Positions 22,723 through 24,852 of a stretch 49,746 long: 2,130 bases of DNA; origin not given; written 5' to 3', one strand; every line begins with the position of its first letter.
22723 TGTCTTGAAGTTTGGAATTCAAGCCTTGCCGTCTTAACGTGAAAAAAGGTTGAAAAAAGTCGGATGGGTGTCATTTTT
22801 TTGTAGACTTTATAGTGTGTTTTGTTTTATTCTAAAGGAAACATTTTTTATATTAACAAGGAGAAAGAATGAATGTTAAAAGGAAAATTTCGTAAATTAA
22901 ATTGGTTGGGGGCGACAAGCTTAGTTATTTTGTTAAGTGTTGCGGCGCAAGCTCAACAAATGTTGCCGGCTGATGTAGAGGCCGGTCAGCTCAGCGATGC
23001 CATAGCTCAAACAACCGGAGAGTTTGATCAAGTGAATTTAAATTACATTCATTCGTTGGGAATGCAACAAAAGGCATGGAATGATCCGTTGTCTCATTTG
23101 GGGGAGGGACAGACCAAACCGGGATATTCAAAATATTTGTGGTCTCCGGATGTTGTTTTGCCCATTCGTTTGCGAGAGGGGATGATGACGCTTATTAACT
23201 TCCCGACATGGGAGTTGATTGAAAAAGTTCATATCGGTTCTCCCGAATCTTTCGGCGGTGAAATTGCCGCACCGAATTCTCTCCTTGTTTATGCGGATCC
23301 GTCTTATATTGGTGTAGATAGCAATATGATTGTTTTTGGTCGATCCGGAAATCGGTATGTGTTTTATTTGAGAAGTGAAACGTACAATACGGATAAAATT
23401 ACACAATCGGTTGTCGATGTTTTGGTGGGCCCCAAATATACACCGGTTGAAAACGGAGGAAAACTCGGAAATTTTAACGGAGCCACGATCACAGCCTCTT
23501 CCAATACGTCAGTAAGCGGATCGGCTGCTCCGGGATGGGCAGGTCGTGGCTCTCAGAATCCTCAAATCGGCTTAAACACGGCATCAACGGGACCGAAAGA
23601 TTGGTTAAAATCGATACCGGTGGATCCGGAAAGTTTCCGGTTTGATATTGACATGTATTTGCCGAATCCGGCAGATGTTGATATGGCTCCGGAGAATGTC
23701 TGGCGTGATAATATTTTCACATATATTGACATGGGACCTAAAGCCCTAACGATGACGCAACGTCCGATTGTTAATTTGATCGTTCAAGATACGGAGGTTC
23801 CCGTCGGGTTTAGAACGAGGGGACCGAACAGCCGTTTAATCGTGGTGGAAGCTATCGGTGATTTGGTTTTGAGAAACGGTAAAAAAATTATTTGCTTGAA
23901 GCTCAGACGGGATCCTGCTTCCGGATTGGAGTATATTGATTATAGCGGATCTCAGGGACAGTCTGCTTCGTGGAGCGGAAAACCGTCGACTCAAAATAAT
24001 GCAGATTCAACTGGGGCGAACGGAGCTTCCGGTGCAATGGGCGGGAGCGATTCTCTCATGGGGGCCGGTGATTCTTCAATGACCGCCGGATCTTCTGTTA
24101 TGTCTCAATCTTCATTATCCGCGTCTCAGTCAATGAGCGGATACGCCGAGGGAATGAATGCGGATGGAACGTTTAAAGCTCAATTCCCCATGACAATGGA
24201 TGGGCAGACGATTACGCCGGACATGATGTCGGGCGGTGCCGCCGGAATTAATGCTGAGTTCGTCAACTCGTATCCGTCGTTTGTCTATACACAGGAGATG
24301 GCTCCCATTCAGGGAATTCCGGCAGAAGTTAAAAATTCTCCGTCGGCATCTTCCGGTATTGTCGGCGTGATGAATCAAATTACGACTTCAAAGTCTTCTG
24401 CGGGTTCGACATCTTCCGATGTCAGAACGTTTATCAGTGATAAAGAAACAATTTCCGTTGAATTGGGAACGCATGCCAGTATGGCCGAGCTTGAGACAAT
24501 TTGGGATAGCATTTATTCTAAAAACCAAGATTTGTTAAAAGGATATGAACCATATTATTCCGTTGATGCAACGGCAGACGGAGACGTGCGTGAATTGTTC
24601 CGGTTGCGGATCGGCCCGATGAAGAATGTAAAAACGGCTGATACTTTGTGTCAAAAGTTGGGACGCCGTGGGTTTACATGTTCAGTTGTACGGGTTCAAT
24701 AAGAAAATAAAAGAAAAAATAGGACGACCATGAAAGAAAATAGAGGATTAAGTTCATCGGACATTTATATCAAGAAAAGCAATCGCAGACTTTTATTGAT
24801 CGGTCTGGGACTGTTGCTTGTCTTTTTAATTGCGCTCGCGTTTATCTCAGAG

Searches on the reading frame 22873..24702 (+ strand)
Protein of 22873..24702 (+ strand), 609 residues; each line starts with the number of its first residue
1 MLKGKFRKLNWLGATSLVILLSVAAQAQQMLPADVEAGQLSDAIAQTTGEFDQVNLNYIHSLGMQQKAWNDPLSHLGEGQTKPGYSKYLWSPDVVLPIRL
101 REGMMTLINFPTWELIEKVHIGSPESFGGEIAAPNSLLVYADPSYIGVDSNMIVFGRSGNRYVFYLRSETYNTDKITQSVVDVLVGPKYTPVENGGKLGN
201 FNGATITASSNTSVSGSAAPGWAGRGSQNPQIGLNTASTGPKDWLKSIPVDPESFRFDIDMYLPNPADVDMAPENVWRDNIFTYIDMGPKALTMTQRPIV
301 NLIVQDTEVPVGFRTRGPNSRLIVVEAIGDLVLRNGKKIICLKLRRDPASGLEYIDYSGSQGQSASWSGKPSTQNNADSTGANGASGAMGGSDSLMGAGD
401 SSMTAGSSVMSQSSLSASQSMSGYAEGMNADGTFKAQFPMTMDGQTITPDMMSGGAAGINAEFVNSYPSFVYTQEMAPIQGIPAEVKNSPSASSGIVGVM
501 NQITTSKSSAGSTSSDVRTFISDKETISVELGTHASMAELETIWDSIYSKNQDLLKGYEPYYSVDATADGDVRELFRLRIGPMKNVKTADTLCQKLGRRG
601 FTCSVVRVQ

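Call 5: search_protein_families(library=pfam, proteins=[window:22873-24702:+], max_evalue=1)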
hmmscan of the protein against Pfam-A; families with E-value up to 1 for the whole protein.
window:22873-24702:+ (609 aa): 3 families
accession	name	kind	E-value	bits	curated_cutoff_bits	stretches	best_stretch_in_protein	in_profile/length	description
PF03524.21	CagX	-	1.9e-12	47.9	34.2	1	87-342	5-195/198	Conjugal transfer protein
PF05036.18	SPOR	-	0.00037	21.2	21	1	557-607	29-76/76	SPOR domain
PF15843.10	DUF4719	-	0.33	11.2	27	1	322-421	43-138/202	Domain of unknown function (DUF4719)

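Call 10: find_related_loci(query=window:22873-24702:+, collection=genome_contigs, flank=10000)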
Query window:22873-24702:+ (609 aa) in genome_contigs; peptide patterns used: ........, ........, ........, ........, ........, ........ (x = any residue, [..] = any of these).
177 stretches matched a pattern; 96 encode a relative of the query (tblastn E <= 1e-3); the best 80 are kept; 80 distinct loci.
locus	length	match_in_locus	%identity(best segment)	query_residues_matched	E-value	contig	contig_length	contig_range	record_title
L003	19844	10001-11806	95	1-609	0e+0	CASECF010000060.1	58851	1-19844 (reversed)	uncultured Alphaproteobacteria bacterium isolate CO.O65.metabat-bins.242 genome assembly, contig: CO.O65.metabat-bins.24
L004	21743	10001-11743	68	1-609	0e+0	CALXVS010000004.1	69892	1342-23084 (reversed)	MAG: uncultured Alphaproteobacteria bacterium isolate BRZ_DV__bin2 genome assembly, contig: BRZ_DV__NODE_497_length_6989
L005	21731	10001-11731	67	1-609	0e+0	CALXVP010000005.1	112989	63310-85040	MAG: uncultured Alphaproteobacteria bacterium isolate BRZ_DT__bin56 genome assembly, contig: BRZ_DT__NODE_123_length_112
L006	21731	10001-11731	66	1-609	0e+0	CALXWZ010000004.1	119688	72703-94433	MAG: uncultured Alphaproteobacteria bacterium isolate BRZ_CI__bin89 genome assembly, contig: BRZ_CI__NODE_225_length_119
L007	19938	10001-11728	65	5-609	0e+0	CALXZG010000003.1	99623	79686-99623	MAG: uncultured Alphaproteobacteria bacterium isolate BRZ_KG__bin33 genome assembly, contig: BRZ_KG__NODE_223_length_996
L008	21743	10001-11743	64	1-609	0e+0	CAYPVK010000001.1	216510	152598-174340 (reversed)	MAG TPA_asm: uncultured Lactobacillales bacterium isolate SRP313737_co1_115 genome assembly, contig: NODE_38_length_2165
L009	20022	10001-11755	64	18-609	0e+0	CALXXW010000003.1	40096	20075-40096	MAG: uncultured Alphaproteobacteria bacterium isolate E20__bin339 genome assembly, contig: E20__k127_3199977, whole geno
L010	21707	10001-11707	64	8-609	0e+0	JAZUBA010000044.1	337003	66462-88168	MAG: Alphaproteobacteria bacterium isolate T1900045318_YK20190007.MAGScoT_cleanbin_000005 SGB_6327_k141_2279381, whole g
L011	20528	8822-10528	65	1-609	0e+0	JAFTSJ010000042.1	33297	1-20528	MAG: Alphaproteobacteria bacterium isolate RGIG4106 Roe_deer_Cecum.Co__c2139891, whole genome shotgun sequence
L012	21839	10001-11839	62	1-609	0e+0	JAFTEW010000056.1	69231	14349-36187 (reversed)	MAG: Alphaproteobacteria bacterium isolate RGIG3755 Roe_deer_Abomasum-1__c282012, whole genome shotgun sequence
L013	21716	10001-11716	64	1-609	0e+0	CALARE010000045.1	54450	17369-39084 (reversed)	MAG TPA_asm: uncultured Alphaproteobacteria bacterium isolate SRR6425825_bin.103_CONCOCT_v1.1_MAG genome assembly, conti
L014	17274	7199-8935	65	1-609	0e+0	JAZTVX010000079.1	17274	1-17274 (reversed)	MAG: Alphaproteobacteria bacterium isolate T1900045336_YK20190025.MAGScoT_cleanbin_000012 SGB_6600_k141_1352320, whole g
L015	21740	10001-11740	63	1-609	0e+0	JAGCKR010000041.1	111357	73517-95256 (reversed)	MAG: Alphaproteobacteria bacterium isolate RGIG9879 Yak_Rectum-4__c403865, whole genome shotgun sequence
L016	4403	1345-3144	62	1-609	0e+0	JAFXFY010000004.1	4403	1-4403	MAG: Alphaproteobacteria bacterium isolate RGIG6380 Sheep_Rectum-5__c17955, whole genome shotgun sequence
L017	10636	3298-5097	61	1-609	0e+0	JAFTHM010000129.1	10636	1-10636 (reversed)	MAG: Alphaproteobacteria bacterium isolate RGIG3823 Roe_deer_Cecum-1__c645877, whole genome shotgun sequence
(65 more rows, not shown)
